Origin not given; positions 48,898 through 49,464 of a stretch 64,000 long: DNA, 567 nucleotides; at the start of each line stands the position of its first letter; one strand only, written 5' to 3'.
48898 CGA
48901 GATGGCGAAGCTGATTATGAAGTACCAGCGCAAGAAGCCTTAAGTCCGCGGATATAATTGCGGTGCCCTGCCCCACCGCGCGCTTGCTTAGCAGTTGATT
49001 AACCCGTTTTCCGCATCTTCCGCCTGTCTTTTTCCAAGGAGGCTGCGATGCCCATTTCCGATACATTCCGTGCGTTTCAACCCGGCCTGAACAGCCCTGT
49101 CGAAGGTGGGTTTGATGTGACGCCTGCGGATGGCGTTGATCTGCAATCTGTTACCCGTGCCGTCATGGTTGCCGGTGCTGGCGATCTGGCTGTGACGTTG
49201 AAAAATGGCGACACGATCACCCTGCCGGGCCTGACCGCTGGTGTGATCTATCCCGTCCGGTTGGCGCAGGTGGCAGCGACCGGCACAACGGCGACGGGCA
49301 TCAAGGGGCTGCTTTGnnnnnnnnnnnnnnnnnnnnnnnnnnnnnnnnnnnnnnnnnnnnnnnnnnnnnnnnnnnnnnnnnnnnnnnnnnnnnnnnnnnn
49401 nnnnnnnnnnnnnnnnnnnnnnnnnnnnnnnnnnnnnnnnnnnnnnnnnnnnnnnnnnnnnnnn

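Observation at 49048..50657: GTA head-spike-like gene pair between the partition genes and a polysaccharide locus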

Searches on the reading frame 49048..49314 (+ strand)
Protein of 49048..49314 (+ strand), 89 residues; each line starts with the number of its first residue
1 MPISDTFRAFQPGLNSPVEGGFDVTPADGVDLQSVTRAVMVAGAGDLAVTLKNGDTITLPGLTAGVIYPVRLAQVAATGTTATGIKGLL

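Call 3: search_protein_families(library=ncbifam, proteins=[window:49048-49314:+], max_evalue=1)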
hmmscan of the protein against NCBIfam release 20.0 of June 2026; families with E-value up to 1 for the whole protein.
window:49048-49314:+ (89 aa): 3 families
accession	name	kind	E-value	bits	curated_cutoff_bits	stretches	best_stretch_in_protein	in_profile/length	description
NF048002.1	spike_base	equivalog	3e-29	101.1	28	1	5-88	1-84/85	spike base protein, RCAP_Rcc01079 family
NF043034.1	OxoTetrPhDc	equivalog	0.076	12.8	250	1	36-84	18-67/205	3-oxo-tetronate 4-phosphate decarboxylase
NF033396.0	pilus_ancill_1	equivalog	0.093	11.1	600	1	39-71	628-660/737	pilus ancillary protein 1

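Call 4: search_protein_families(library=pfam, proteins=[window:49048-49314:+], max_evalue=1)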
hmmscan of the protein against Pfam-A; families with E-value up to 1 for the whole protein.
window:49048-49314:+ (89 aa): 1 family
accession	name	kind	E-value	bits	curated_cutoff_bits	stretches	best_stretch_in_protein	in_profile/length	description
PF24547.1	DUF7601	-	0.0077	17.2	27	1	41-74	50-83/116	Domain of unknown function (DUF7601)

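Call 5: search_protein_families(library=phrogs, proteins=[window:49048-49314:+], max_evalue=1)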
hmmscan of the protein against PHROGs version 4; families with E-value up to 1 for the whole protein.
window:49048-49314:+ (89 aa): 2 families
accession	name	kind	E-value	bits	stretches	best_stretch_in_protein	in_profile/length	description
phrog_12296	-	tail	2.5e-24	85.9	1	4-87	2-84/86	tail fiber protein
phrog_21641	-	head and packaging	0.054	14.5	1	9-89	19-97/110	virion structural protein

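Call 8: search_solved_structures(query=window:49048-49314:+, max_evalue=1, show_alignments=2)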
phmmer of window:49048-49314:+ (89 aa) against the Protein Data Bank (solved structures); distinct sequences matched with E-value up to 1: 5.
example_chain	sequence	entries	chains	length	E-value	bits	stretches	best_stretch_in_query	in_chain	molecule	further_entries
6tb9_E3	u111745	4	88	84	3.8e-10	43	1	5-85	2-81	Head spike base Rcc01079 | Uncharacterized protein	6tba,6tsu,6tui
8f70_A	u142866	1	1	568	0.23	15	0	45-79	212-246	T18.1 Major pilin backbone protein T-antigen,Major pilin backbone protein T-antigen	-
8cjz_h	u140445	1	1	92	0.26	14.9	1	24-85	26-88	Spike Base Protein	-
6vop_A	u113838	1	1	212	0.45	14.1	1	37-86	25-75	Aldolase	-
3dhn_A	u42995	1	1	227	0.98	13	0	7-49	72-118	NAD-dependent epimerase/dehydratase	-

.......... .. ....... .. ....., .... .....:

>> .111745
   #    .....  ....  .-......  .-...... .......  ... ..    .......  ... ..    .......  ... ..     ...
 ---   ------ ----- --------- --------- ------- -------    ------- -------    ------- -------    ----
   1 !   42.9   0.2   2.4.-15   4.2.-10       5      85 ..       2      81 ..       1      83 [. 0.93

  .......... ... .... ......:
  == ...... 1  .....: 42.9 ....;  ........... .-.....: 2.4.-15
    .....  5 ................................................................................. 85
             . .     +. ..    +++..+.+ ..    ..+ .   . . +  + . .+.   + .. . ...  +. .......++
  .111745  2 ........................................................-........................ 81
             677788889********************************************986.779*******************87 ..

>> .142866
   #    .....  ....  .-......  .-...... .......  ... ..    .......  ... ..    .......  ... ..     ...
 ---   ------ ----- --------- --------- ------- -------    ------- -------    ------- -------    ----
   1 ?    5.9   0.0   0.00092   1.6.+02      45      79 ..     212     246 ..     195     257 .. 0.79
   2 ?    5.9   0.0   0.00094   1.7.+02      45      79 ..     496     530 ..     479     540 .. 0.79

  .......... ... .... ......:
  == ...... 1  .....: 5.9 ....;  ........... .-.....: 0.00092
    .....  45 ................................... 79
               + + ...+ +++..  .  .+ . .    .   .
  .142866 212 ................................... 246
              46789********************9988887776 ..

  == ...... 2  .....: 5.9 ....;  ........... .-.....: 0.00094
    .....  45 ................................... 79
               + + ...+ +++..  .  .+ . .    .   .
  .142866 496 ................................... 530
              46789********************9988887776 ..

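Call 14: find_homologous_proteins(query=window:49048-49314:+, max_evalue=0.001)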
Query window:49048-49314:+ (89 aa): 72 proteins with E <= 0.001 among 81 candidates.
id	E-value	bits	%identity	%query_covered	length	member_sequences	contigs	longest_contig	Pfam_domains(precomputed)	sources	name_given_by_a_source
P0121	8.0e-46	171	93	100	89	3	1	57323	-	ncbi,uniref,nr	ncbi:hypothetical protein [uncultured Tateyamaria sp.]|uniref:spike base protein, RCAP_Rcc01079 fami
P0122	9.0e-41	155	84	100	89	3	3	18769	-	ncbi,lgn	ncbi:MAG: hypothetical protein AAFS01_05855 [Pseudomonadota bacterium]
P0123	2.3e-39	151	82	100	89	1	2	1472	-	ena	-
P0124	4.2e-39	150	79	100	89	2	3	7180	-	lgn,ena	-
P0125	6.1e-39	149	79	100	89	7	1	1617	-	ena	-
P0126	1.1e-38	148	79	100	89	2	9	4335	-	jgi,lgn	jgi:hypothetical protein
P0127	1.9e-38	148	80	100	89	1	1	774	-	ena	-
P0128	2.4e-38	147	80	100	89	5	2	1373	-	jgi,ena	-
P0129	3.6e-38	147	78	100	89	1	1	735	-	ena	-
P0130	7.8e-38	146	78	100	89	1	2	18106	-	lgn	-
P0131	8.1e-38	146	81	100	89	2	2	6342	-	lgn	-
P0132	1.2e-37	145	78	100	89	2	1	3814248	-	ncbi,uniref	ncbi:spike base protein, RCAP_Rcc01079 family [Tateyamaria sp. SN6-1]|uniref:spike base protein, RCA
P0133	1.3e-37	145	81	100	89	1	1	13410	-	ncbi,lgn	ncbi:MAG: hypothetical protein AAFN94_09340 [Pseudomonadota bacterium]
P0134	1.9e-37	144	79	100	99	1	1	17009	-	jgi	jgi:hypothetical protein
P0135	2.4e-37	144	76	100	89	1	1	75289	-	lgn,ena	-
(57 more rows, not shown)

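Call 43: search_dna_similar(query=window:49048-49314:+, collection=phages, mode=protein, max_rows=40, max_evalue=0.001)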
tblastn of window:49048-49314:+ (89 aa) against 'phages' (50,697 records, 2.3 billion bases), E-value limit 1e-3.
Records with a match: 9; places in all: 9; records where one place covers at least 80% of the query: 2.
Best place of each record, by identity: <60% 9.
By first word of the organism name: Flavobacterium 4; Rhizobium 3; Rhodobacter 2.
By host as written in the record: Flavobacterium sp. LMO8 4; Rhodobacter capsulatus SB1003 2; Rhizobium etli TAL182 1; Rhizobium phaseoli IE6794 1; Rhizobium phaseoli N841 1.
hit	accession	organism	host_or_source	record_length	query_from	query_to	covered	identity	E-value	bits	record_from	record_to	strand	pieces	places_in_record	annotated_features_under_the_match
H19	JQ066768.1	Rhodobacter phage RcapNL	Rhodobacter capsulatus SB1003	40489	3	75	82%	39.7%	2e-7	52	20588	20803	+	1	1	tail fiber protein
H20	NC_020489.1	Rhodobacter phage RcapNL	Rhodobacter capsulatus SB1003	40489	3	75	82%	39.7%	2e-7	52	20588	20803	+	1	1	tail fiber protein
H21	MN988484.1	Rhizobium phage RHph_Y60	Rhizobium etli TAL182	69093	19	89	80%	39.4%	6e-4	42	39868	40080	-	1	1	hypothetical protein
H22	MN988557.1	Rhizobium phage RHph_Y52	Rhizobium phaseoli IE6794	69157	19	89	80%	39.4%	6e-4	42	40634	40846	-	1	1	hypothetical protein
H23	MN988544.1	Rhizobium phage RHph_Y21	Rhizobium phaseoli N841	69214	19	89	80%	39.4%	6e-4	42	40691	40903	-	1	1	hypothetical protein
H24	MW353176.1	Flavobacterium phage vB_FspM_immuto_3-5A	Flavobacterium sp. LMO8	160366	5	75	80%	36.1%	4e-7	51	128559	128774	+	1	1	tail fiber protein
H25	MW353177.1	Flavobacterium phage vB_FspM_immuto_13-6C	Flavobacterium sp. LMO8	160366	5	75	80%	36.1%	4e-7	51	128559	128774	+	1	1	tail fiber protein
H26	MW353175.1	Flavobacterium phage vB_FspM_immuto_2-6A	Flavobacterium sp. LMO8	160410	5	75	80%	36.1%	4e-7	51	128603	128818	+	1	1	tail fiber protein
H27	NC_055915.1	Flavobacterium phage vB_FspM_immuto_2-6A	Flavobacterium sp. LMO8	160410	5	75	80%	36.1%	4e-7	51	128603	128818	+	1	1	tail fiber protein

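Call 44: get_annotated_region(hit=H19, flank=4000)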
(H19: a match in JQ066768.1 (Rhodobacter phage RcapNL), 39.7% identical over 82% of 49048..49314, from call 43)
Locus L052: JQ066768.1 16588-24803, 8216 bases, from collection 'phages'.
description: Rhodobacter phage RcapNL, complete genome.
organism: Rhodobacter phage RcapNL (NCBI taxid 1131316)
taxonomy: Viruses; Duplodnaviria; Heunggongvirae; Uroviricota; Caudoviricetes; Capnelvirus; Capnelvirus RcapNL
host: Rhodobacter capsulatus SB1003; source: Rhodobacter capsulatus SB1003 supernatants; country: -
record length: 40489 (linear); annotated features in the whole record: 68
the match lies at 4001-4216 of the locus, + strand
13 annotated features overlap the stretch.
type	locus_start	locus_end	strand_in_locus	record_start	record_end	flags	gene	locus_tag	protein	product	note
CDS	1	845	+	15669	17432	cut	-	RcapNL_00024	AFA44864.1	phage tail component protein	-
CDS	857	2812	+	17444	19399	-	-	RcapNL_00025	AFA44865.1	hypothetical protein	-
CDS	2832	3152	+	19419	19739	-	-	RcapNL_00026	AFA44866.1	hypothetical protein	-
CDS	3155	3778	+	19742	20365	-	-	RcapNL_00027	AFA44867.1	peptidoglycan-binding protein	-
CDS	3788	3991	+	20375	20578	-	-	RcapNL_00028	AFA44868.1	hypothetical protein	-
CDS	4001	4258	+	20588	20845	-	-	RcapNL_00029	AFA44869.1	tail fiber protein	-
CDS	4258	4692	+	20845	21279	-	-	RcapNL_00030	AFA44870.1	hypothetical protein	-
CDS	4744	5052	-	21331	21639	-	-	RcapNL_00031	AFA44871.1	hypothetical protein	-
CDS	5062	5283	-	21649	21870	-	-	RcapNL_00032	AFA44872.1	XRE family transcriptional regulator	-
CDS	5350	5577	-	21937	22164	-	-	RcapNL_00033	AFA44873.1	hypothetical protein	-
CDS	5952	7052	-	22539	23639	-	-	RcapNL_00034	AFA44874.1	phage integrase/recombinase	-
CDS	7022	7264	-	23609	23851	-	-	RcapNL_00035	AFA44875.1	hypothetical protein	-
CDS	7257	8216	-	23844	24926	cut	-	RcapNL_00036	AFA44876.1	phage Gp37Gp68 family protein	-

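Call 45: get_annotated_region(hit=H21, flank=4000)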
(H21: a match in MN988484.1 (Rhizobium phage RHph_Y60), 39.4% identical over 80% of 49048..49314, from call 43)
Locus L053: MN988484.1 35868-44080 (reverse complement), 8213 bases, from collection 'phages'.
description: Rhizobium phage RHph_Y60, complete genome.
organism: Rhizobium phage RHph_Y60 (NCBI taxid 2509569)
taxonomy: Viruses; Duplodnaviria; Heunggongvirae; Uroviricota; Caudoviricetes
host: Rhizobium etli TAL182; source: agricultural lands; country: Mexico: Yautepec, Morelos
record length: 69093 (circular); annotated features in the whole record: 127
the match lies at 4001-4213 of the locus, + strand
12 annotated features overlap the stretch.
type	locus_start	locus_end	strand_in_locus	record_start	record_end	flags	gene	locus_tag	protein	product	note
CDS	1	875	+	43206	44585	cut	-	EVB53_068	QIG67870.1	DUF935 domain-containing protein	-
CDS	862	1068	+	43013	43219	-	-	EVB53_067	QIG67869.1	putative head fiber protein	-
CDS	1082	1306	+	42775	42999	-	-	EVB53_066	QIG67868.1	hypothetical protein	-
CDS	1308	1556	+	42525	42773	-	-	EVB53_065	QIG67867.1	hypothetical protein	-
CDS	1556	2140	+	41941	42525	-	-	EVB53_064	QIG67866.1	hypothetical protein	-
CDS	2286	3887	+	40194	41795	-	-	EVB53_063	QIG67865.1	head morphogenesis protein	-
CDS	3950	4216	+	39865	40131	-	-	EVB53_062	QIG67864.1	hypothetical protein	-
CDS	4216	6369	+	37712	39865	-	-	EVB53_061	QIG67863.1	hypothetical protein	-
CDS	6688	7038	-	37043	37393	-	-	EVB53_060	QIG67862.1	hypothetical protein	-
CDS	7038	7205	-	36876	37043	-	-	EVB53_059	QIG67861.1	hypothetical protein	-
CDS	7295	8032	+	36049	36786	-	-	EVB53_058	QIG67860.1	DNA methyltransferase/prohead protease protein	-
CDS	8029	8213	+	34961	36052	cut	-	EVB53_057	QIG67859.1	hypothetical protein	-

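Call 46: get_annotated_region(hit=H24, flank=4000)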
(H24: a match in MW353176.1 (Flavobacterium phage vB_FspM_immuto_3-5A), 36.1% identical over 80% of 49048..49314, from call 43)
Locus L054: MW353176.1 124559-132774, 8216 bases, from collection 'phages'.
description: Flavobacterium phage vB_FspM_immuto_3-5A, complete genome.
organism: Flavobacterium phage vB_FspM_immuto_3-5A (NCBI taxid 2801478)
taxonomy: Viruses; Duplodnaviria; Heunggongvirae; Uroviricota; Caudoviricetes; Immutovirus
host: Flavobacterium sp. LMO8; source: Baltic Sea mesocosm; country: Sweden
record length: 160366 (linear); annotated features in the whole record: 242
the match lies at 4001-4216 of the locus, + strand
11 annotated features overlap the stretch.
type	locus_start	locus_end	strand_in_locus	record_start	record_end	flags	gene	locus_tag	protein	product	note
CDS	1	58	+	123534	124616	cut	-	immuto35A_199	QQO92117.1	hypothetical protein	-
CDS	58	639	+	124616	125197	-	-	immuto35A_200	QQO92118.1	prohead core protein serine protease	-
CDS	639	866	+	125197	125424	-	-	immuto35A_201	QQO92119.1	hypothetical protein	-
CDS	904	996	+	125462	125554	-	-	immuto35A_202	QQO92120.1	hypothetical protein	-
CDS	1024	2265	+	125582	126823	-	-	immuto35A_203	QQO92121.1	DNA polymerase phi-like protein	-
CDS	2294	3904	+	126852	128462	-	-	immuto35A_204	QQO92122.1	major capsid protein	Major capsid protein Gp23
CDS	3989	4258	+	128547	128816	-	-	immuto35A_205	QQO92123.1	tail fiber protein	-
CDS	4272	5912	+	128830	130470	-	-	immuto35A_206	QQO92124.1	hypothetical protein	-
CDS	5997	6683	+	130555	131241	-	-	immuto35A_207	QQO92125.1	phosphate starvation-inducible protein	Phosphate starvation-inducible protein, PhoH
CDS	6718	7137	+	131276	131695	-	-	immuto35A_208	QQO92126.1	hypothetical protein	-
CDS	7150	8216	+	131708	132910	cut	-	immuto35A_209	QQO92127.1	putative head completion protein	-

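Call 75: search_protein_families(library=phrogs, proteins=[L052:4258-4689:+, L053:4216-6366:+, L054:4272-5909:+], max_evalue=0.001)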
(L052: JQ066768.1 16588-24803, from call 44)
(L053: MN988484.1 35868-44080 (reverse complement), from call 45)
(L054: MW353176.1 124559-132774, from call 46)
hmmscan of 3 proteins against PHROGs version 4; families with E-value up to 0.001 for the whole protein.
L052:4258-4689:+ (144 aa): 0 families

L053:4216-6366:+ (717 aa): 0 families

L054:4272-5909:+ (546 aa): 1 family
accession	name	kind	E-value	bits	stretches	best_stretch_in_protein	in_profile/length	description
phrog_38354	-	unknown function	2.8e-07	31.7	0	81-109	32-59/67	-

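Call 88: predict_structure(alignment_id=A1)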
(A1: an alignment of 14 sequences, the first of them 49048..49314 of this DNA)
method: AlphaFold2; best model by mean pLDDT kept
length: 89 residues; sequences in the alignment: 14
mean_pLDDT: 82.1   pTM: 0.67
mean pLDDT of the five models: 82.1, 79.5, 73.7, 73.1, 69.7
residues with pLDDT >= 90: 27; 70-90: 44; 50-70: 17; < 50: 1
segments of 3 or more residues with pLDDT < 50: none
pLDDT, mean of each block of 10 residues (from residue 1): 63 59 85 85 91 89 89 89 89
secondary structure, 60 per line:
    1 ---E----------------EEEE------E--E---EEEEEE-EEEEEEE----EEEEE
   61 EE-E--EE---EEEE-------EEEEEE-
elements in order: E21-24 E38-43 E45-51 E56-62 E72-75 E83-88

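Call 90: fold_search(model_id=the predicted structure, library=pdb)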
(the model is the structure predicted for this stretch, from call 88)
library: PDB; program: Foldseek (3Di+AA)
matches with E <= 10: 1032; with E <= 0.001: 2
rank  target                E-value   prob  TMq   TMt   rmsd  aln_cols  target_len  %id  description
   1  6tb9_A1               5.3e-06  1.00  0.77  0.81   5.9        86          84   38  Capsid of native GTA particle computed with C5 symmetry (released 2020-07-22)
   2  8cjz_h                8.9e-04  1.00  0.67  0.69   5.0        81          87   27  Carin1 bacteriophage mature capsid (released 2023-03-15)
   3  2fqp_A                2.2e-01  0.63  0.39  0.37   5.1        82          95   16  Crystal structure of a cupin domain (bp2299) from bordetella pertussis tohama i at 1.80 A resolution (released 2006-05-16)
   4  7ufg_A                2.6e-01  0.28  0.27  0.03   8.7        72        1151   17  Cryo-EM structure of PAPP-A in complex with IGFBP5 (released 2022-09-28)
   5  9bum_A                2.8e-01  0.57  0.37  0.08   8.6        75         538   11  Structure of gamma-glutamyl carboxylase (GGCX) (released 2025-01-29)
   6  7ufg_B                3.1e-01  0.23  0.25  0.03   9.2        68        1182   19  Cryo-EM structure of PAPP-A in complex with IGFBP5 (released 2022-09-28)
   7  9bra_3                3.1e-01  0.14  0.23  0.06  11.8        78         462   15  Intact V-ATPase State 2 and synaptophysin complex in mouse brain isolated synaptic vesicles (released 2024-06-19)
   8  6hq4_B                3.4e-01  0.38  0.34  0.13   5.9        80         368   16  Structure of EAL enzyme Bd1971 - cAMP bound form (released 2019-07-31)
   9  7y5n_C                3.4e-01  0.21  0.25  0.03  10.3        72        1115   15  Structure of 1:1 PAPP-A.ProMBP complex(half map) (released 2023-01-11)
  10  3lag_A                3.6e-01  0.69  0.42  0.40   5.2        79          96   14  The crystal structure of a functionally unknown protein RPA4178 from Rhodopseudomonas palustris CGA009 (released 2010-01-19)
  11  2fqp_C                3.6e-01  0.57  0.40  0.38   5.0        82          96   16  Crystal structure of a cupin domain (bp2299) from bordetella pertussis tohama i at 1.80 A resolution (released 2006-05-16)
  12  7lv3_B                3.6e-01  0.35  0.34  0.08   5.7        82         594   17  Crystal structure of human protein kinase G (PKG) R-C complex in inhibited state (released 2022-08-24)
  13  1zz6_B                3.8e-01  0.44  0.37  0.22   4.8        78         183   14  Crystal Structure of Apo-HppE (released 2005-07-26)
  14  9pzi_G                3.8e-01  0.12  0.25  0.20  10.4        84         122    8  Crystal Structure of synthetic antibody COP-2 in complex with the C-terminal domain of Clostridium perfringens enterot (released 2025-08-20)
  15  7w4b_A                3.8e-01  0.11  0.20  0.14  11.2        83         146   12  Phloem lectin (PP2) structure -complex with Chitotrise (released 2023-03-08)
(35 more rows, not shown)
